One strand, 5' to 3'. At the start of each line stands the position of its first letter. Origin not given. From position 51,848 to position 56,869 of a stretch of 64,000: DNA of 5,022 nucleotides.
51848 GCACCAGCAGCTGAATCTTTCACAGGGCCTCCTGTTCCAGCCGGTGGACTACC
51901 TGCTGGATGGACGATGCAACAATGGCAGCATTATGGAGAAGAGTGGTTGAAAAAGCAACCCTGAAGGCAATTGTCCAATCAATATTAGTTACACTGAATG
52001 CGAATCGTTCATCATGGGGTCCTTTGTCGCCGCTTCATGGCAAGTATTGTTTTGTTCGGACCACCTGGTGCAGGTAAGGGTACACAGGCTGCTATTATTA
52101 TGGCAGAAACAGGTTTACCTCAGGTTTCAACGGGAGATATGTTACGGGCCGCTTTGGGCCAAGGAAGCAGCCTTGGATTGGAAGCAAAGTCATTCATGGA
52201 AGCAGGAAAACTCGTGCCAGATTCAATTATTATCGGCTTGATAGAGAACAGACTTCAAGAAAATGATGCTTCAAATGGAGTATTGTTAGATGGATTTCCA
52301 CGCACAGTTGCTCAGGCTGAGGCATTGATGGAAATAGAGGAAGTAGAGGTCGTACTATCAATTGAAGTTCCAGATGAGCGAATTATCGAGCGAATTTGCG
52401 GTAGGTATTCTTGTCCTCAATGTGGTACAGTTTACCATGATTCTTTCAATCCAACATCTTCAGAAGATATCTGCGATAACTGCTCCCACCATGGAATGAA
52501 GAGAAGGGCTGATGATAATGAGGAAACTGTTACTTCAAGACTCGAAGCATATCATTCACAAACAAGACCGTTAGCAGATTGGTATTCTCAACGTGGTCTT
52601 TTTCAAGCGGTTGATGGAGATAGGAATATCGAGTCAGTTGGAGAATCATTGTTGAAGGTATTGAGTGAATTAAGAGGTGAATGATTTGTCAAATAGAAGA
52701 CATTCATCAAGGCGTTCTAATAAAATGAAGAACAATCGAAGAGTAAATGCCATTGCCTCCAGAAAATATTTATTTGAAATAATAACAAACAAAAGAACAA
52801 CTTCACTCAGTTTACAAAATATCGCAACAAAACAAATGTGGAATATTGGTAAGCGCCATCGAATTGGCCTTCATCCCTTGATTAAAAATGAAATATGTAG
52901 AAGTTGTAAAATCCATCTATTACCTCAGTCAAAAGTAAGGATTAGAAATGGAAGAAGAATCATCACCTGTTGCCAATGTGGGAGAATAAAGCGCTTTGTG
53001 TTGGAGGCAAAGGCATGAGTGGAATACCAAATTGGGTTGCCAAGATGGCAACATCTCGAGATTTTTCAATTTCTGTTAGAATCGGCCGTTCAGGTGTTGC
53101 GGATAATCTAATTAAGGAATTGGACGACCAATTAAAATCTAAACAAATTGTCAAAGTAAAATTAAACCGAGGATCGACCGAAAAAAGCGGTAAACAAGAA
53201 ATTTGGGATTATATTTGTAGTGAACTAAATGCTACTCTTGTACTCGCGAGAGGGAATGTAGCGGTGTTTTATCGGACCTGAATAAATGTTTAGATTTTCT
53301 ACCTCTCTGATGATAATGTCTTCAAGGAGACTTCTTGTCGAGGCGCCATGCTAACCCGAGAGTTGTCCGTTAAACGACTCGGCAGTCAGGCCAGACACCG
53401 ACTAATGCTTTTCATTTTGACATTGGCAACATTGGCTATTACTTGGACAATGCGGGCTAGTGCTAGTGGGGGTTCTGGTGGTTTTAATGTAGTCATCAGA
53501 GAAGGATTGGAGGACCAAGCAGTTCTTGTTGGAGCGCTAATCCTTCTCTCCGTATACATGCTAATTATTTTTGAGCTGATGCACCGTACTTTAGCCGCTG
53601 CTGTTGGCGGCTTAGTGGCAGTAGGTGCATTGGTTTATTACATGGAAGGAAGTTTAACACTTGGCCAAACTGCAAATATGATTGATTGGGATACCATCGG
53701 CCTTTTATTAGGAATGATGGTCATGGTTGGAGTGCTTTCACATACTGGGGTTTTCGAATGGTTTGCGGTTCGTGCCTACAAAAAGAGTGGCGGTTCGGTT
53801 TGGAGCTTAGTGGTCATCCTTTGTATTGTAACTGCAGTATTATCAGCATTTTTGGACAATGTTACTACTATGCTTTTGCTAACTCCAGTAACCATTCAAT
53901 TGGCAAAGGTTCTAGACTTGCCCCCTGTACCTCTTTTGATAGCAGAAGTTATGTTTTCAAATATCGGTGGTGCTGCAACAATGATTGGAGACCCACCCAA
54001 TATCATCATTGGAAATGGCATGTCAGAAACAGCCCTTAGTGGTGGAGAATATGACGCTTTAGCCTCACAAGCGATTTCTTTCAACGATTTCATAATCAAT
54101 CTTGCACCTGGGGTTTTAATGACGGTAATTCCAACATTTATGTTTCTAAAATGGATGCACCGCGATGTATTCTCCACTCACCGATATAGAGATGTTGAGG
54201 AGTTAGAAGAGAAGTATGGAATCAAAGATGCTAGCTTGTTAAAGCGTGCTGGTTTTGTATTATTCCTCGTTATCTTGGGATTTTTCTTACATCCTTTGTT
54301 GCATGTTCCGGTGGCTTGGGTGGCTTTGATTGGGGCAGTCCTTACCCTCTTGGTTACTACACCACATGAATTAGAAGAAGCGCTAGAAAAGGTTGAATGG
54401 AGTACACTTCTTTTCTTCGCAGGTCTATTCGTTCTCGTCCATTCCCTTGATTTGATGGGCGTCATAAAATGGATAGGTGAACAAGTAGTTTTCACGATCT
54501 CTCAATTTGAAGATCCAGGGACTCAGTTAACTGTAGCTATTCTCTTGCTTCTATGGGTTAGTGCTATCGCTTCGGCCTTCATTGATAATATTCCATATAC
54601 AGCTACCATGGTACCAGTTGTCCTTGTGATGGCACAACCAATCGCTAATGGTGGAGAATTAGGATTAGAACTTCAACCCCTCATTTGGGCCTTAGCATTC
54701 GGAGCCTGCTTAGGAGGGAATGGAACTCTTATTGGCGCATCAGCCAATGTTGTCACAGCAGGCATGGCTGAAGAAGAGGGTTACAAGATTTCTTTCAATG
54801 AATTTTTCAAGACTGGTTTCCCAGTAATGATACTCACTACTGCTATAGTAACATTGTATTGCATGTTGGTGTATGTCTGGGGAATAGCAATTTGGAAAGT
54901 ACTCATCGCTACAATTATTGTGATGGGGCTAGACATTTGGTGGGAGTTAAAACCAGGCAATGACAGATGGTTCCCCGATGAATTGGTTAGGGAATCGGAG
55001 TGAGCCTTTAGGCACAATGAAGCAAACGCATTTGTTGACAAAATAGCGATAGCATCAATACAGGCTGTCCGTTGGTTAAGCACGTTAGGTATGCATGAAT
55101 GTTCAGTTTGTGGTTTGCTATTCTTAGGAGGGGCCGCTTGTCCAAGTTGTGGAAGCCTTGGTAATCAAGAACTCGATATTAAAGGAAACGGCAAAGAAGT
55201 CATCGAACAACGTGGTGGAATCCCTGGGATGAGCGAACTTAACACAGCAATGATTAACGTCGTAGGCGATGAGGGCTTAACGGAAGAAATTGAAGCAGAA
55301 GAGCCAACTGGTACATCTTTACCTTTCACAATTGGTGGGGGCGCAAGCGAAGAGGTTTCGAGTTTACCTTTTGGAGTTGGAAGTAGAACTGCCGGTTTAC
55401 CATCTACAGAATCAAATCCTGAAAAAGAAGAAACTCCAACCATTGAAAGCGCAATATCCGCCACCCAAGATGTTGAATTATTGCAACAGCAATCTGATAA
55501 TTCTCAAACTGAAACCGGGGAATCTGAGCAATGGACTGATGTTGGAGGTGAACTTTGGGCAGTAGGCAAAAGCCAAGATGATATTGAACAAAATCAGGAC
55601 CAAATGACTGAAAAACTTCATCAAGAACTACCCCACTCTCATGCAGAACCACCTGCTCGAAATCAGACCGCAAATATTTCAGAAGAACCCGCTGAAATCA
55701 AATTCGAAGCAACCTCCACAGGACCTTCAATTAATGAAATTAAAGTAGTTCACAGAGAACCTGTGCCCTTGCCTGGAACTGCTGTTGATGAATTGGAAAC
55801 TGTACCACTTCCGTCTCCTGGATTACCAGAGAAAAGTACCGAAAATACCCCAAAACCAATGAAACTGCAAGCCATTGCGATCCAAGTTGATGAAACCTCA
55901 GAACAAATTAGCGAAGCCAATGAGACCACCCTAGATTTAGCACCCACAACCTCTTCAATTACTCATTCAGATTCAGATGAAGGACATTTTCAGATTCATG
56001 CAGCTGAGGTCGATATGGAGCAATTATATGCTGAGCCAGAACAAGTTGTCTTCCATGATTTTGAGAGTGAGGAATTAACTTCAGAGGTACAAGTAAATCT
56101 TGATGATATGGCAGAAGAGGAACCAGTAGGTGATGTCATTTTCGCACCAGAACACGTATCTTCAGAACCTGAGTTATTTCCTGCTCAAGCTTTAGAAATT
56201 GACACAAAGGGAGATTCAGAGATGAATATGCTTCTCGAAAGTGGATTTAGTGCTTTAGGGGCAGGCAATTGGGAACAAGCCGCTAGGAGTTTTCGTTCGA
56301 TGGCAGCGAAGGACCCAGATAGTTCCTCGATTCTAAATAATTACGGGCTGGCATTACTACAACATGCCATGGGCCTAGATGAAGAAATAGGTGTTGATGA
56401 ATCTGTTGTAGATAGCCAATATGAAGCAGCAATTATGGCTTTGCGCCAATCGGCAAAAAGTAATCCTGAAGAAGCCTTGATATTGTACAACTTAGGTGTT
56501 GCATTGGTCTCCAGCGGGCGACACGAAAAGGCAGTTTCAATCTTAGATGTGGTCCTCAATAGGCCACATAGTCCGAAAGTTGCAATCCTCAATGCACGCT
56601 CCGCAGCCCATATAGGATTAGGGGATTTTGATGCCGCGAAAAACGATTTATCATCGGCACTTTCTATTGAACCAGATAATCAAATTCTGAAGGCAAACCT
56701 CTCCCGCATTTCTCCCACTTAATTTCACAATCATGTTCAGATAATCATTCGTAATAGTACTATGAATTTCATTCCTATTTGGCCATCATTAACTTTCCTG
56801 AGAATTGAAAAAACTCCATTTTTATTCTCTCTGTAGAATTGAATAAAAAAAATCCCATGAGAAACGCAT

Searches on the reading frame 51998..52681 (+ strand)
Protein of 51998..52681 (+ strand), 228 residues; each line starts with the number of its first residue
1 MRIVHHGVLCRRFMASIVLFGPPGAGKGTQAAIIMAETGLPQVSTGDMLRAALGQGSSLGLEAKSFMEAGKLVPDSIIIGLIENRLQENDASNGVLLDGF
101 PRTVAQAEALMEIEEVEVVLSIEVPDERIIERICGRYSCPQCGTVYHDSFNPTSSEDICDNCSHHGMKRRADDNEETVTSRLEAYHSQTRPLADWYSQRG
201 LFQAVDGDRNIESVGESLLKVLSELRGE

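Call 24: search_protein_families(library=pfam, proteins=[window:51998-52681:+], max_evalue=0.001)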
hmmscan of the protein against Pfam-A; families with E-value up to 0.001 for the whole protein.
window:51998-52681:+ (228 aa): 3 families
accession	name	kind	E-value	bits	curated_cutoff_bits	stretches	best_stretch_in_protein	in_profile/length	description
PF00406.28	ADK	-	2.6e-50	170.9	26.8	1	19-200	1-150/151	Adenylate kinase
PF13207.12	AAA_17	-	3.3e-24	86.2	27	1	20-135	1-121/136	AAA domain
PF05191.20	ADK_lid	-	3.8e-10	39.9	26.6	1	136-172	1-36/36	Adenylate kinase, active site lid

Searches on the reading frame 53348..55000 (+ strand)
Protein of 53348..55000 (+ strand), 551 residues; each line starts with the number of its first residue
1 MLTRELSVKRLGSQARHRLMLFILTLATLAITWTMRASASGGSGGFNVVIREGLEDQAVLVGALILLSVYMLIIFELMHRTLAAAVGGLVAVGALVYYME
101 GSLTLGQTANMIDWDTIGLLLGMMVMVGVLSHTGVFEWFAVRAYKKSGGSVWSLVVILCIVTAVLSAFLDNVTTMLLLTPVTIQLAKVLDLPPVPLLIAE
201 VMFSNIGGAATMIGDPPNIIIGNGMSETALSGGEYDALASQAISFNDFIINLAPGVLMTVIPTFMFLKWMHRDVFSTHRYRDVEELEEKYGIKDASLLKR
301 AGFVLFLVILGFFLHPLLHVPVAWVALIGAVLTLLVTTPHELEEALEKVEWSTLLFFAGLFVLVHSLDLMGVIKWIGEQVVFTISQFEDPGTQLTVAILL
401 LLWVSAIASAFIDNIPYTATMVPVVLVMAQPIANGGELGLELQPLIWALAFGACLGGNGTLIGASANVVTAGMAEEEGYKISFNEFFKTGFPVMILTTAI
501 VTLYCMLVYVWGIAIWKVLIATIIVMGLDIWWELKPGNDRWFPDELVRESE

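Call 24: search_protein_families(library=pfam, proteins=[window:53348-55000:+], max_evalue=0.001)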
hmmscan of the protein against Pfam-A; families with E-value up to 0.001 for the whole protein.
window:53348-55000:+ (551 aa): 3 families
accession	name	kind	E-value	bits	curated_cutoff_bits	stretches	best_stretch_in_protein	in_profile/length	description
PF03600.22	CitMHS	-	6.8e-90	302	31.9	2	70-452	1-336/336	Citrate transporter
PF00939.25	Na_sulph_symp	-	7.4e-20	71.8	27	3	241-433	211-400/472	Sodium:sulfate symporter transmembrane region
PF02040.21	ArsB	-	9.2e-16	58.6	22.2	1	65-510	5-421/423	Arsenical pump membrane protein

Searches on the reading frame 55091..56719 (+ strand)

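Call 24: search_protein_families(library=pfam, proteins=[window:55091-56719:+], max_evalue=0.001)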
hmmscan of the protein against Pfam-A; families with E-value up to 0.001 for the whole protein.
window:55091-56719:+ (543 aa): 13 families
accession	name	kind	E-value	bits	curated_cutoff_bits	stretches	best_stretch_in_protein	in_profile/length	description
PF14559.12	TPR_19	-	1.7e-15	57.5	25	1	443-497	6-61/68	Tetratricopeptide repeat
PF13432.12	TPR_16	-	1.6e-14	54.4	32.7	2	443-489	12-58/65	Tetratricopeptide repeat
PF07719.23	TPR_2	-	1.6e-09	37.5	27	0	499-530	3-34/34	Tetratricopeptide repeat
PF13414.12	TPR_11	-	7.5e-09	35.6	26.8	0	443-475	9-41/42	TPR repeat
PF13428.12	TPR_14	-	1.3e-08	35.1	23.5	0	498-537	2-41/44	Tetratricopeptide repeat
PF13181.12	TPR_8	-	9.1e-08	32.1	25.7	0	500-530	4-34/34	Tetratricopeptide repeat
PF13174.12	TPR_6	-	5.8e-07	30.2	26.3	0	381-411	3-33/33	Tetratricopeptide repeat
PF00515.34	TPR_1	-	1.3e-06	28.4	27.8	0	506-530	10-34/34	Tetratricopeptide repeat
PF13431.12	TPR_17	-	3.3e-06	27.4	24.4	0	451-482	2-33/34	Tetratricopeptide repeat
PF13371.12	TPR_9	-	6.3e-06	26.5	35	0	506-534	38-66/73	Tetratricopeptide repeat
PF13424.12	TPR_12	-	4.8e-05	23.9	30.1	0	449-488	30-71/77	Tetratricopeptide repeat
PF13176.12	TPR_7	-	0.00039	20.7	27.9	0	465-489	2-26/36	Tetratricopeptide repeat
PF24575.1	TPR_Slam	-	0.00081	20.2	35.2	0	385-424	54-93/104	Surface lipoprotein assembly modifier, N-terminal TPR repeats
